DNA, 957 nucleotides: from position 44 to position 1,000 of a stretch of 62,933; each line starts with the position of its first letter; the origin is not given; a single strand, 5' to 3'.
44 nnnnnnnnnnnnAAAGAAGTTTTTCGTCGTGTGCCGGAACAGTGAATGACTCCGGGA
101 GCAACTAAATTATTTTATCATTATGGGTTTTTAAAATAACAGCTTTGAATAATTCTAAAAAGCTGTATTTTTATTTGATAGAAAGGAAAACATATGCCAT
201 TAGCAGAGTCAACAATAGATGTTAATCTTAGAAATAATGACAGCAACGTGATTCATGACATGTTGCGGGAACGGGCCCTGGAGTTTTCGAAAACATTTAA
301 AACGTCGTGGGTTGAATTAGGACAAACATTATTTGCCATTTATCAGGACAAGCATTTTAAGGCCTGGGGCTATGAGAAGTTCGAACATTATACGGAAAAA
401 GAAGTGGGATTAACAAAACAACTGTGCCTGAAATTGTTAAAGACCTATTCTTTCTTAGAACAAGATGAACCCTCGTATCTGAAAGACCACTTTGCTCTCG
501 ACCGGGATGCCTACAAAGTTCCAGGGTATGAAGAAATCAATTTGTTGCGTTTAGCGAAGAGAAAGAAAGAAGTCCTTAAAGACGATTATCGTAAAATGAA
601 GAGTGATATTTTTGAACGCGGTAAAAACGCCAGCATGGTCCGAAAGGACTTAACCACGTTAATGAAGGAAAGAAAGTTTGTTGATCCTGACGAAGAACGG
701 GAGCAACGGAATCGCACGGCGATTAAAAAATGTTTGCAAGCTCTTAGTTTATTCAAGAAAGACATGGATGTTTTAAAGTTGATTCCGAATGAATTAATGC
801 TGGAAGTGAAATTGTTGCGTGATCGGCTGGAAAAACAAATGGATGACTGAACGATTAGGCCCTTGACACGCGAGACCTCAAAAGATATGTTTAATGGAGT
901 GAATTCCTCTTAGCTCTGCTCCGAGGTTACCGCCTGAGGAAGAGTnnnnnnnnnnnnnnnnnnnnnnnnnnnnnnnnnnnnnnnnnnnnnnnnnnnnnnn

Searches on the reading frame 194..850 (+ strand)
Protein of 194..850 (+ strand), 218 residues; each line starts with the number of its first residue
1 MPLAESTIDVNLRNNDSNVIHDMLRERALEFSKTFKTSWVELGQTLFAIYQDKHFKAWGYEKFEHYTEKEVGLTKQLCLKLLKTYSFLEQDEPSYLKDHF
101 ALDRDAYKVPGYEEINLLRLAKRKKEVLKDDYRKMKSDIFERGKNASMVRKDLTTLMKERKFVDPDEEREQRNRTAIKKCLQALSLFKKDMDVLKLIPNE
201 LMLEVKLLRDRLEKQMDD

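Call 67: find_encoding_contigs(protein=window:194-850:+, flank=10000, max_places=4)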
Protein window:194-850:+ (218 aa): 3 contigs read that carry it; 3 places shown.
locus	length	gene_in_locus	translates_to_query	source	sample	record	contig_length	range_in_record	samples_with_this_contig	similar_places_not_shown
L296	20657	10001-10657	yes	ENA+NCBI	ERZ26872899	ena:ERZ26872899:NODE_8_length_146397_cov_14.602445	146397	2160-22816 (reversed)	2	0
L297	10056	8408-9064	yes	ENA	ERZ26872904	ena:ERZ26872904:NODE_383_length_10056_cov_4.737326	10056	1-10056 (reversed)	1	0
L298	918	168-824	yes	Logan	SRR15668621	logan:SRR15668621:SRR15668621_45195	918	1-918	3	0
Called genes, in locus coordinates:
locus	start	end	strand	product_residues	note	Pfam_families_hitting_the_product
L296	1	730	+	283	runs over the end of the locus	PF03446:NAD_binding_2 (weak), PF03807:F420_oxidored (weak), PF02153:PDH_N, PF20463:PDH_C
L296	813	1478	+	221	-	PF02224:Cytidylate_kin, PF13189:Cytidylate_kin2, PF13238:AAA_18 (faint), PF13207:AAA_17 (faint)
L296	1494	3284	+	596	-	PF00009:GTP_EFTU, PF03144:GTP_EFTU_D2, PF14492:EFG_III (weak), PF00679:EFG_C, PF06421:LepA_C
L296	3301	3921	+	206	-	PF10502:Peptidase_S26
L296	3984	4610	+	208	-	PF02660:G3P_acyltransf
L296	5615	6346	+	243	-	-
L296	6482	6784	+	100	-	-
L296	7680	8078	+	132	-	PF13211:DUF4019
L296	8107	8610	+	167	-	PF01471:PG_binding_1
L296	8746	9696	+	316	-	PF00294:PfkB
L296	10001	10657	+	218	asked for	-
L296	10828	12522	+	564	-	-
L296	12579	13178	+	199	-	PF01726:LexA_DNA_bind, PF00717:Peptidase_S24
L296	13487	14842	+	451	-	PF26550:Tricorn_2nd (weak)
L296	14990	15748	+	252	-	PF05036:SPOR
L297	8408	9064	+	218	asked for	-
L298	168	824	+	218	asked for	-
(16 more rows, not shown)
